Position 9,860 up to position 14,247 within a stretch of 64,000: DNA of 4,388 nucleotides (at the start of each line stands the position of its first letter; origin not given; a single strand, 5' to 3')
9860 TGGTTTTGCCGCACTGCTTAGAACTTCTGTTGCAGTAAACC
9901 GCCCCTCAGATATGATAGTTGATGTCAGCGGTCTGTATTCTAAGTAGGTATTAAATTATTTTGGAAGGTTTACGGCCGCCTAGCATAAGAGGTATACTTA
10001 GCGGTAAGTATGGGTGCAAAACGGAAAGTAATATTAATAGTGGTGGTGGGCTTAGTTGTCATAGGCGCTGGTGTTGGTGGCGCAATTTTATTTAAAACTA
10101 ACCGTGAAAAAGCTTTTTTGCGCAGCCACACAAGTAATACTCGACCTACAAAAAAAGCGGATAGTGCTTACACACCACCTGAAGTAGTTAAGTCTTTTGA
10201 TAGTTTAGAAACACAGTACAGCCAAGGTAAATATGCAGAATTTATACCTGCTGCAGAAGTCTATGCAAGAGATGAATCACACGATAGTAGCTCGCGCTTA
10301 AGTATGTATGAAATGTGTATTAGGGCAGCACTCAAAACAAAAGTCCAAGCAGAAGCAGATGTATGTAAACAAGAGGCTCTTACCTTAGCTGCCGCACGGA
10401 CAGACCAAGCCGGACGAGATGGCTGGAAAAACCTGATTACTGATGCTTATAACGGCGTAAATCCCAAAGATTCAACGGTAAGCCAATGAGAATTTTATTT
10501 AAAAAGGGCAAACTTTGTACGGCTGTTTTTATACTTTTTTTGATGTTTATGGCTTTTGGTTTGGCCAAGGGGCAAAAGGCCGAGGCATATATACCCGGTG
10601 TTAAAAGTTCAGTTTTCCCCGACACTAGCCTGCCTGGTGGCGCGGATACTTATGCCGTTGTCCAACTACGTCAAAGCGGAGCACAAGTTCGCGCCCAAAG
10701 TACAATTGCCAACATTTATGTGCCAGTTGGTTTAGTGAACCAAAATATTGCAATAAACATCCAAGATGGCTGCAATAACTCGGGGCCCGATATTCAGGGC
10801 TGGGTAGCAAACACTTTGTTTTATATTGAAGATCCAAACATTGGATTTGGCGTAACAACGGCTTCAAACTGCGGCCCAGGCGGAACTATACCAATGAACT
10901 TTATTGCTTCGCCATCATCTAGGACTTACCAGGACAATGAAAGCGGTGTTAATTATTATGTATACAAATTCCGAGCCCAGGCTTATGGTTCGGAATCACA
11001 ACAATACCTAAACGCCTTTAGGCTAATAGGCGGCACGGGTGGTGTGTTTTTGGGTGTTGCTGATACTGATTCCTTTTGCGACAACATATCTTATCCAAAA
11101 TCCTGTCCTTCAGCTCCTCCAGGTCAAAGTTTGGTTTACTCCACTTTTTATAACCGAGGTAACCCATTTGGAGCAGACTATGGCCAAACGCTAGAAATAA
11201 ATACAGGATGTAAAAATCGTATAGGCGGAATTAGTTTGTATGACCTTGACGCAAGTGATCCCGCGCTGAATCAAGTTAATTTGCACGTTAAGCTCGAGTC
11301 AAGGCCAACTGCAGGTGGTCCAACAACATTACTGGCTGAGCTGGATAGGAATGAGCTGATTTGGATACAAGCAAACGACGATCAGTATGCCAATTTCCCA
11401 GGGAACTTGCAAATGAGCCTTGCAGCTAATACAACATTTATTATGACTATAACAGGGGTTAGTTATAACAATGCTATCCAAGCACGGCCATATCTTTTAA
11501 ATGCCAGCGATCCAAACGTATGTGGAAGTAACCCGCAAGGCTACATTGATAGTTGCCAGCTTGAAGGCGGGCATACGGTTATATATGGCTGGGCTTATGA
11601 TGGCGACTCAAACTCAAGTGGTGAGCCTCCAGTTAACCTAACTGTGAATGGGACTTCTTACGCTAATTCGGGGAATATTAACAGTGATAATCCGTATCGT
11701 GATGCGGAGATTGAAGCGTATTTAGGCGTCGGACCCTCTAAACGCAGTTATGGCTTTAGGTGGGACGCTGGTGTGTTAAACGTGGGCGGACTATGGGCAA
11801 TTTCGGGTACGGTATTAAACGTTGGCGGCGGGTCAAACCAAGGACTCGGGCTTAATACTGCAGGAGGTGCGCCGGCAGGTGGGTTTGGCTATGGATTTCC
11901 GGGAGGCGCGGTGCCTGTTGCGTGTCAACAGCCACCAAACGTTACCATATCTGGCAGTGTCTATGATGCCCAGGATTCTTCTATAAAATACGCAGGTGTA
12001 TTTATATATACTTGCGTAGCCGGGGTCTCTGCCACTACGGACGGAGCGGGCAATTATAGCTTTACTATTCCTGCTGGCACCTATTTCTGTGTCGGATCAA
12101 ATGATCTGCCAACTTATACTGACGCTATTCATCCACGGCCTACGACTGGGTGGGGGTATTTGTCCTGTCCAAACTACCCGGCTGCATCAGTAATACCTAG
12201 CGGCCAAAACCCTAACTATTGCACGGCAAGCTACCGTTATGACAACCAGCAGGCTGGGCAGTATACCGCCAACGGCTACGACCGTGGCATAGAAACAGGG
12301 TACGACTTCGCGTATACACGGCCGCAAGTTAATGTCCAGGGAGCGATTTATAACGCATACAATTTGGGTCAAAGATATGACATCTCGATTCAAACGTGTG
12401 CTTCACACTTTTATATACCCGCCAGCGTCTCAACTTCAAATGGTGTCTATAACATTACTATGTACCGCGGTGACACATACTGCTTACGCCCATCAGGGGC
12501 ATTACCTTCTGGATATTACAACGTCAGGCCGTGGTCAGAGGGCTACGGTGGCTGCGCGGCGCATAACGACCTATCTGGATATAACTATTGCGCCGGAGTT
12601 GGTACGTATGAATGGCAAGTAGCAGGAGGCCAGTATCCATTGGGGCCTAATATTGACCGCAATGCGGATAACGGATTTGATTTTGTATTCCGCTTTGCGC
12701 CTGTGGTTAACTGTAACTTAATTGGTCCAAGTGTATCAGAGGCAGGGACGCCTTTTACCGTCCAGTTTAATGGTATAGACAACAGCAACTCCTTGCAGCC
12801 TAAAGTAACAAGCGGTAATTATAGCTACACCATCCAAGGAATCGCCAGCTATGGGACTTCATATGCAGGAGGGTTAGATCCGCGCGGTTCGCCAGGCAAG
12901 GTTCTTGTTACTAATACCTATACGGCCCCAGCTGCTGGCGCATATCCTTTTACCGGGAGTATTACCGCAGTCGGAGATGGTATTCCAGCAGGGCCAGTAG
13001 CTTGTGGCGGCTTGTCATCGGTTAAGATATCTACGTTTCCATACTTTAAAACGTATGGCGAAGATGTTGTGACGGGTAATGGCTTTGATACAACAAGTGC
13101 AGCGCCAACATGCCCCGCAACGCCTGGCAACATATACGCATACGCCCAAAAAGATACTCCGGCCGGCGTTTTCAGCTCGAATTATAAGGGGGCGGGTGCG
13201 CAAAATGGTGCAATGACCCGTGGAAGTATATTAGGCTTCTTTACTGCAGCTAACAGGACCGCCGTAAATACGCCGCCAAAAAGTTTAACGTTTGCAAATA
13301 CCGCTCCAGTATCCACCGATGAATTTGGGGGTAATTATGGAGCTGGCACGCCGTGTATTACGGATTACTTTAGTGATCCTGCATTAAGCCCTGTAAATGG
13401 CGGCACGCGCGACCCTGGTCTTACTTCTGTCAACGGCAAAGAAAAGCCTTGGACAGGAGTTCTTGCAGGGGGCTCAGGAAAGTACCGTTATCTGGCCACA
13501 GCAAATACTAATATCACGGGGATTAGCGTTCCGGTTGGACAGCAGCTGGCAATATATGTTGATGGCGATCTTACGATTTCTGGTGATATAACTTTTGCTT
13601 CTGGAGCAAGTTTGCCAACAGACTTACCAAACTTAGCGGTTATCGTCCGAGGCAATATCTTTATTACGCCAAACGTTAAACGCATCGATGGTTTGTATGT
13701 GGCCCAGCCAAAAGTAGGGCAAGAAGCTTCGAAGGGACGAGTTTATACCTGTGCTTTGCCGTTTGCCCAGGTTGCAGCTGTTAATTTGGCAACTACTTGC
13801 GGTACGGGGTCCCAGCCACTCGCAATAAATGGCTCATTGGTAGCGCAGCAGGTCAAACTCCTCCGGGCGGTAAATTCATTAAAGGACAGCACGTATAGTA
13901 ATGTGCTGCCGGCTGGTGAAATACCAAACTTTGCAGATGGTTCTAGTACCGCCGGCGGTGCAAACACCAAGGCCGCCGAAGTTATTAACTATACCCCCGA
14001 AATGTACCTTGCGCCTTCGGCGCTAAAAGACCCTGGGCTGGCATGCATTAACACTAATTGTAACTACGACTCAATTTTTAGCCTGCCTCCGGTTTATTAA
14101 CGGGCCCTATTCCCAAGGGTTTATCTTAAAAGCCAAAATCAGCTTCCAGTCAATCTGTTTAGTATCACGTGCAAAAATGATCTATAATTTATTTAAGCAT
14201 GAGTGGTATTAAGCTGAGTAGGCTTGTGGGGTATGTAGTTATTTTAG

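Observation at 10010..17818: Tandem duplicated modules of a small TM protein plus a giant Cys-rich secreted protein, directly upstream of the type IV pilus operon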

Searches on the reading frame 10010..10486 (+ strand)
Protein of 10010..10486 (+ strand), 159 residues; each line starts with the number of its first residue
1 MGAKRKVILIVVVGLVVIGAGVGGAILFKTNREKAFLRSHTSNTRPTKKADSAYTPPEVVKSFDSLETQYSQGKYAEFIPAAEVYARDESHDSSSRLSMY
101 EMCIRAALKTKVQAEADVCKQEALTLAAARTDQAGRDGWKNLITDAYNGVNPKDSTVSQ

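Call 10: search_protein_families(library=pfam, proteins=[window:10010-10486:+], max_evalue=1)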
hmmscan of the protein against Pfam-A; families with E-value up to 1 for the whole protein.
window:10010-10486:+ (159 aa): 0 families

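Call 39: search_protein_families(library=ncbifam, proteins=[window:10010-10486:+], max_evalue=1)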
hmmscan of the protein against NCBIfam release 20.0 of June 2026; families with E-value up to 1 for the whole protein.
window:10010-10486:+ (159 aa): 2 families
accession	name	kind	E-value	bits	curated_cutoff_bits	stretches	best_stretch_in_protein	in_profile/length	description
NF004285.1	PRK05696.1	equivalog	0.0064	16.3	179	1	3-50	16-66/171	flagellar basal body-associated protein FliL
NF005435.1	PRK07021.1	equivalog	0.053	13.4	131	1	4-49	5-51/157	flagellar basal body-associated protein FliL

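Call 83: search_protein_families(library=pfam, proteins=[window:10010-10486:+], max_evalue=0.1)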
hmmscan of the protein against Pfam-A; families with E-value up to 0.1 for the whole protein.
window:10010-10486:+ (159 aa): 0 families

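Call 89: list_cluster_members(proteins=[P0013, P0014, window:10010-10486:+, window:14199-14672:+])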
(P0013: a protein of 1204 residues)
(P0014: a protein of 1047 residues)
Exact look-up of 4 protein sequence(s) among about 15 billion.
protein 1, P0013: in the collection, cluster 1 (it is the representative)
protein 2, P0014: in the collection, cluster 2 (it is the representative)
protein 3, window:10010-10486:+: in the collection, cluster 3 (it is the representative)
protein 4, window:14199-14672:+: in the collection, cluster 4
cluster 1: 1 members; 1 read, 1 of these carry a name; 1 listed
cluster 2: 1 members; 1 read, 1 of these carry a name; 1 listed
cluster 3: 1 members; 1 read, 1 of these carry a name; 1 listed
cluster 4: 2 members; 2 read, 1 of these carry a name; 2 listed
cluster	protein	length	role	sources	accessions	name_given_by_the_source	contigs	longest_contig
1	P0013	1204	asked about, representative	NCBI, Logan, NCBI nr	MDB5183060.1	MAG: exported protein of unknown function [Candidatus Saccharibacteria bacterium] | exported protein of unknown function [Candidatus Saccharibacteria bacterium]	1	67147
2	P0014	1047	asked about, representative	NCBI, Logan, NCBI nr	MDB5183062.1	MAG: hypothetical protein JWO47_846 [Candidatus Saccharibacteria bacterium] | hypothetical protein [Candidatus Saccharibacteria bacterium]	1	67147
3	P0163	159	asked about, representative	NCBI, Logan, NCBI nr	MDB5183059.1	MAG: hypothetical protein JWO47_843 [Candidatus Saccharibacteria bacterium] | hypothetical protein [Candidatus Saccharibacteria bacterium]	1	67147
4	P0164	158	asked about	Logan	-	-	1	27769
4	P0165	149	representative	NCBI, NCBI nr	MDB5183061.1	MAG: hypothetical protein JWO47_845 [Candidatus Saccharibacteria bacterium] | hypothetical protein [Candidatus Saccharibacteria bacterium]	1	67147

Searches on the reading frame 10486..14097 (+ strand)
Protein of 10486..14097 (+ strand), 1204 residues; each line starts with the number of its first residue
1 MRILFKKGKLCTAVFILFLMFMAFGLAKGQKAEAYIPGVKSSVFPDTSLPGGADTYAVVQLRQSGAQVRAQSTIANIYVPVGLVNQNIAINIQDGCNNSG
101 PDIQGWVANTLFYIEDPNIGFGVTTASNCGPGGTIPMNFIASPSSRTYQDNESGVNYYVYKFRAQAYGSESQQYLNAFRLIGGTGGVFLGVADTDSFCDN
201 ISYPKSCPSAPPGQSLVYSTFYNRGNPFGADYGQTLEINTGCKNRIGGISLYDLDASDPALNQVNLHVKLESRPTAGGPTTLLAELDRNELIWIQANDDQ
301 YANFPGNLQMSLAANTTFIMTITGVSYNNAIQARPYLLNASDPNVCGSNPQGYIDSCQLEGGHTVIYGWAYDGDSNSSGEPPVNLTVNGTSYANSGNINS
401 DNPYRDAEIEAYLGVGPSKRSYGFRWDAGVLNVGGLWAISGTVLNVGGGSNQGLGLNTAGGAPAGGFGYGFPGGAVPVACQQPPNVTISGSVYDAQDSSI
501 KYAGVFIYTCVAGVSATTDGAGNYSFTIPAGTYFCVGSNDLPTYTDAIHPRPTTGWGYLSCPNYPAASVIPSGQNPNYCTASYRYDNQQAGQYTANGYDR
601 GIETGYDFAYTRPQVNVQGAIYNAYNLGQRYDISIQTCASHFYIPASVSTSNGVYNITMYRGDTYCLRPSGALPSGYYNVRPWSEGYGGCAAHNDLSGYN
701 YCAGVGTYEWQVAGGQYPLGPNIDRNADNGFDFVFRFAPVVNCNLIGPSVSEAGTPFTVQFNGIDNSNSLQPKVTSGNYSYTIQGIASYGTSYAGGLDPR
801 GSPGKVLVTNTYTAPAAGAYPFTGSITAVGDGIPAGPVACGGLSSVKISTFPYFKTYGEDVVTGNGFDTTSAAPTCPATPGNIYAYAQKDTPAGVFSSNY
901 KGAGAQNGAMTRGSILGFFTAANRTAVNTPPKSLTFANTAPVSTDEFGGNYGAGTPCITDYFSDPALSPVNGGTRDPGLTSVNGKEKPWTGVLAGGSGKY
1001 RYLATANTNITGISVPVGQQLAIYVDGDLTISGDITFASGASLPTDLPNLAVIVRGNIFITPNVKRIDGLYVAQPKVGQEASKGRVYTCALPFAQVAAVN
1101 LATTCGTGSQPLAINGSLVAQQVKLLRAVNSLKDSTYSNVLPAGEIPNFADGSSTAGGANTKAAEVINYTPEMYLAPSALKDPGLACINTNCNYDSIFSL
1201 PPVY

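Call 10: search_protein_families(library=pfam, proteins=[window:10486-14097:+], max_evalue=1)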
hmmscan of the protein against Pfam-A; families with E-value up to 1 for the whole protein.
window:10486-14097:+ (1204 aa): 3 families
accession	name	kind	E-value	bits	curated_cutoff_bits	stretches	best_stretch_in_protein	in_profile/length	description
PF13620.12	CarboxypepD_reg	-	1.8e-05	25.4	32.3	1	487-533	1-50/82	Carboxypeptidase regulatory-like domain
PF13715.12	CarbopepD_reg_2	-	0.0034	17.8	32.2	1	488-533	1-46/88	CarboxypepD_reg-like domain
PF07648.20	Kazal_2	-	0.095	13.3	22.8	1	342-360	12-29/48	Kazal-type serine protease inhibitor domain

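Call 14: search_solved_structures(query=window:10486-14097:+, max_evalue=1)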
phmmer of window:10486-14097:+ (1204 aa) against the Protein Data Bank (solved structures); distinct sequences matched with E-value up to 1: 0.

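Call 39: search_protein_families(library=ncbifam, proteins=[window:10486-14097:+], max_evalue=1)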
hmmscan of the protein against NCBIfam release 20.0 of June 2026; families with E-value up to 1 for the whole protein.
window:10486-14097:+ (1204 aa): 2 families
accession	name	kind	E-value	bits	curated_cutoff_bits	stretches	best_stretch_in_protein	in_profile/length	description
NF005476.0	PRK07077.1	equivalog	0.0036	16.6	215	1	774-815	45-84/243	phosphorylase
TIGR03468.1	HpnG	hypoth_equivalog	0.25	10.9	187.1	1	779-813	42-74/212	hopanoid-associated phosphorylase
